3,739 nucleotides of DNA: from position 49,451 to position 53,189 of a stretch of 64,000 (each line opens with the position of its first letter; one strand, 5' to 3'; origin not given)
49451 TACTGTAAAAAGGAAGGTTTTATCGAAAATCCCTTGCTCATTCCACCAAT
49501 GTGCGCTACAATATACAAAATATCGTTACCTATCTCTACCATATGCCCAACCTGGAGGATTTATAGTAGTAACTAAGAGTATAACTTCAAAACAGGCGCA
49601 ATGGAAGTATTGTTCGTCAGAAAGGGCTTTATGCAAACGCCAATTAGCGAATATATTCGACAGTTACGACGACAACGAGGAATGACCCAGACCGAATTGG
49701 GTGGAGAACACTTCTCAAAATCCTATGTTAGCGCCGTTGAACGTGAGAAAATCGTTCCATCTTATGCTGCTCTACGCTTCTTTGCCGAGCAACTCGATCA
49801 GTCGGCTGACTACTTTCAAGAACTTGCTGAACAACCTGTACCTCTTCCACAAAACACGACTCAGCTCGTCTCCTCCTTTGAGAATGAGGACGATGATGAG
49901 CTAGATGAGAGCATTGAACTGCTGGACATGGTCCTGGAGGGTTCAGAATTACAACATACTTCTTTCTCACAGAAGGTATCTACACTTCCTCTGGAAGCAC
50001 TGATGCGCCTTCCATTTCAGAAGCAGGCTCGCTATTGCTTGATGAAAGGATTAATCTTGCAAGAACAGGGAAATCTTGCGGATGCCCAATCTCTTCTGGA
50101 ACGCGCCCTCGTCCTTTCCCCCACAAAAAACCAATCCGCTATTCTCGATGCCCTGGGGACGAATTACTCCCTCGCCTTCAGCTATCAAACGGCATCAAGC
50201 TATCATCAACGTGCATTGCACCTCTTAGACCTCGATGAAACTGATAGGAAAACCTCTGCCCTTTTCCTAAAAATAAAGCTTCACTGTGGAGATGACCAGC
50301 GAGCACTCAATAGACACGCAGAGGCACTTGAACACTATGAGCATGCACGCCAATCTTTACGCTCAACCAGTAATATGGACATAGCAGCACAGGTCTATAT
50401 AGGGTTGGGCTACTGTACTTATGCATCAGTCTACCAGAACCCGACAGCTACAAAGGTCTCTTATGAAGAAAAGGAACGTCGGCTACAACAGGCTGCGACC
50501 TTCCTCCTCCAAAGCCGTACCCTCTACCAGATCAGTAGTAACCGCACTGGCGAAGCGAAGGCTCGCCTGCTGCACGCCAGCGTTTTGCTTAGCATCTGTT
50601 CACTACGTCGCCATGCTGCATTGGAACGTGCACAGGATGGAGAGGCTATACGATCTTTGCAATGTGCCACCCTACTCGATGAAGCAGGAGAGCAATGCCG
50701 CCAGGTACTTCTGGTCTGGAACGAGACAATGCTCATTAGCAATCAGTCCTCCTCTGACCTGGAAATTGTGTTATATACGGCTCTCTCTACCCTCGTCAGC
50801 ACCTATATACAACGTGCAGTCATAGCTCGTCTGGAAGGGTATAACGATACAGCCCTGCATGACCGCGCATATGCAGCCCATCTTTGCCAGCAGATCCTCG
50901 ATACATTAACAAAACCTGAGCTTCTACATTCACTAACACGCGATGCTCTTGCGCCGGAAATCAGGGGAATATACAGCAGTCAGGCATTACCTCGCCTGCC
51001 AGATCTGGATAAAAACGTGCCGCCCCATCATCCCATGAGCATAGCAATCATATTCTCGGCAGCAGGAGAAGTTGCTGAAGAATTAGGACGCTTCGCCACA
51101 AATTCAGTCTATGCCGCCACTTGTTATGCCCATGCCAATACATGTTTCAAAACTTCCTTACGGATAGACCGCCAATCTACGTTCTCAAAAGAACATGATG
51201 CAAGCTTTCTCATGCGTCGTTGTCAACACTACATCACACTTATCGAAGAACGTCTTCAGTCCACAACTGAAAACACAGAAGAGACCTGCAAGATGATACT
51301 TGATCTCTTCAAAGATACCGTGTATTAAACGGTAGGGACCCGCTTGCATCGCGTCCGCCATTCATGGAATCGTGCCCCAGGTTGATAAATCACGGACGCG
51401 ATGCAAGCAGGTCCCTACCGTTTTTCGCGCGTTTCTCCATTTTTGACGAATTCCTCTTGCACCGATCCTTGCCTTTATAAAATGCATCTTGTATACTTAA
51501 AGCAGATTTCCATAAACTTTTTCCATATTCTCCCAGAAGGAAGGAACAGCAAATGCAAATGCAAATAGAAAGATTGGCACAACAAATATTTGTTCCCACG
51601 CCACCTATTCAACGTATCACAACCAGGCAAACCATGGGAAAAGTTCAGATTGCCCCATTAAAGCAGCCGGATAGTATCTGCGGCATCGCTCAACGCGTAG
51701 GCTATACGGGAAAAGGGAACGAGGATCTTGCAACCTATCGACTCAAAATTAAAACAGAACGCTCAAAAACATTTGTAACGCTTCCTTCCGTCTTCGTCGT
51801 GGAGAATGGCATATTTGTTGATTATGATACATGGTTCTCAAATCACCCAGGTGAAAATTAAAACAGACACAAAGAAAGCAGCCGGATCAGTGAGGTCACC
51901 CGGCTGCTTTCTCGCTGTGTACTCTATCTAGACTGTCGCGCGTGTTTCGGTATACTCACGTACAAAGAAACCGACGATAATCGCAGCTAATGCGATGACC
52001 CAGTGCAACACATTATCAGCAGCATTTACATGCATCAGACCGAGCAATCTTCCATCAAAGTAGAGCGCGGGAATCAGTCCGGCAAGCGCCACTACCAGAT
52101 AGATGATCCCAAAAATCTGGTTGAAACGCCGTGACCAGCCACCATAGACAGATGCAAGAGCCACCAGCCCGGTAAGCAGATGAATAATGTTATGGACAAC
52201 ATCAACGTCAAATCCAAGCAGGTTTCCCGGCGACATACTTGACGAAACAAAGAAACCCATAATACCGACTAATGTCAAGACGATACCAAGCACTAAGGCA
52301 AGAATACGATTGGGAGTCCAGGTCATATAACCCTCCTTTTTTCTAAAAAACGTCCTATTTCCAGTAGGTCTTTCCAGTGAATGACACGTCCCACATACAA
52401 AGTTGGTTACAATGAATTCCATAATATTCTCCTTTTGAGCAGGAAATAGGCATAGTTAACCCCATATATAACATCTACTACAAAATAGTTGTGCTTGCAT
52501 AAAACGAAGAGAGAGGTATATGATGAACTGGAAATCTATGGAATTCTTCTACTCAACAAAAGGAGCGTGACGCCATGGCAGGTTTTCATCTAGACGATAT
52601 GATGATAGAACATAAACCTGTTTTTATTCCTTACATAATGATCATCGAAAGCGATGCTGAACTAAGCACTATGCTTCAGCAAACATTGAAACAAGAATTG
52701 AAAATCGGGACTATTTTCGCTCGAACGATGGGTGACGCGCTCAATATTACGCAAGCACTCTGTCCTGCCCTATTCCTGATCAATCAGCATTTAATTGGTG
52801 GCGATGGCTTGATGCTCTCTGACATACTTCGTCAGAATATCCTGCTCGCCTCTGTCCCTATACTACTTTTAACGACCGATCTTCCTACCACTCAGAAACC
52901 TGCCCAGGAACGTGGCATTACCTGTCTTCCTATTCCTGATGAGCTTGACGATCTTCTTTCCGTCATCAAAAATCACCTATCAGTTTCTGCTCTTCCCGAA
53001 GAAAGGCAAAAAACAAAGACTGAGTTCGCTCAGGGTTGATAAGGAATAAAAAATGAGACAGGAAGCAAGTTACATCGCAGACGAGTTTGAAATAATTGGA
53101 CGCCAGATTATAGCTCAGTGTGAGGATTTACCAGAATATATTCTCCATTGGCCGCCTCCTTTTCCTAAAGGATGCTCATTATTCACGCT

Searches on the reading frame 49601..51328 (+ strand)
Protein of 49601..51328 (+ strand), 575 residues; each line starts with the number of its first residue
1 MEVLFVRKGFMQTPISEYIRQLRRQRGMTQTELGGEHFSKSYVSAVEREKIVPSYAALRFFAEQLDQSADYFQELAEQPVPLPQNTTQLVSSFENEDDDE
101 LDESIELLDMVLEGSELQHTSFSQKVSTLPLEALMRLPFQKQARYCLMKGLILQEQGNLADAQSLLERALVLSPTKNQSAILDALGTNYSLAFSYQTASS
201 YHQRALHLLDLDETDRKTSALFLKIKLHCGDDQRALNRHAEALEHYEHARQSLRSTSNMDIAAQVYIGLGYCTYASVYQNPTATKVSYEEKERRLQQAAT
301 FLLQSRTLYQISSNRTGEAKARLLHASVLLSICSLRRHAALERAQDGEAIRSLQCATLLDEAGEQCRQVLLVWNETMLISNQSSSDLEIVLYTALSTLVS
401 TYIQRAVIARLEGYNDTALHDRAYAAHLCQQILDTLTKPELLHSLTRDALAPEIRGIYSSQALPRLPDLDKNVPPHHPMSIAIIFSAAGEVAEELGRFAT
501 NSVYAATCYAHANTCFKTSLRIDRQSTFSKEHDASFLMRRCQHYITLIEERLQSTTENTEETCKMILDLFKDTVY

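Call 9: search_protein_families(library=pfam, proteins=[window:49601-51328:+])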
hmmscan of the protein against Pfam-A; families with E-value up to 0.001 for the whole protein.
window:49601-51328:+ (575 aa): 7 families
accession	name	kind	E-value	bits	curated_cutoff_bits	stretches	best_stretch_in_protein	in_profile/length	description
PF13560.12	HTH_31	-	1.3e-07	32.2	27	1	17-66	4-55/64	Helix-turn-helix domain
PF13424.12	TPR_12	-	1.3e-06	28.9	30.1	1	149-206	9-72/77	Tetratricopeptide repeat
PF07719.23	TPR_2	-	5.9e-06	26.5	27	0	143-175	1-33/34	Tetratricopeptide repeat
PF01381.28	HTH_3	-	2.1e-05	24.9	23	1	19-72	1-55/55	Helix-turn-helix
PF13181.12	TPR_8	-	0.00015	22.1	25.7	0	143-174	1-32/34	Tetratricopeptide repeat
PF12844.13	HTH_19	-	0.00018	21.8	30.2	1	19-72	4-58/64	Helix-turn-helix domain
PF00515.34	TPR_1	-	0.00094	19.3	27.8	0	144-175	2-33/34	Tetratricopeptide repeat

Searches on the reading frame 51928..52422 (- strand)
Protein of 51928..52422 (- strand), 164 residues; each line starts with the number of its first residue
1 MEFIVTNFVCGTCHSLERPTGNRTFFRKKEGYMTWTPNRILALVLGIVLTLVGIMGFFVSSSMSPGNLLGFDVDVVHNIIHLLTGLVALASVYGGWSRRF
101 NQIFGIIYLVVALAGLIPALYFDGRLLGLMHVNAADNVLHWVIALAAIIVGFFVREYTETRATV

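Call 46: search_protein_families(library=pfam, proteins=[window:51928-52422:-])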
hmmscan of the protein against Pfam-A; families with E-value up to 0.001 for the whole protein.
window:51928-52422:- (164 aa): 1 family
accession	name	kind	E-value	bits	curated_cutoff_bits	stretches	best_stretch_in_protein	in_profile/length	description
PF14325.12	DUF4383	-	7e-20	72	27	1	39-152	1-124/125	Domain of unknown function (DUF4383)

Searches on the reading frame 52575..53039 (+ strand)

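Call 46: search_protein_families(library=pfam, proteins=[window:52575-53039:+])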
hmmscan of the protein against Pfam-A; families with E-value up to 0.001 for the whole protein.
window:52575-53039:+ (154 aa): 1 family
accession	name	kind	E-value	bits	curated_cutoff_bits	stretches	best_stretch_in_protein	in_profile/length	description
PF00072.30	Response_reg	-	0.00016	22.3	30.2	1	21-108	1-87/111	Response regulator receiver domain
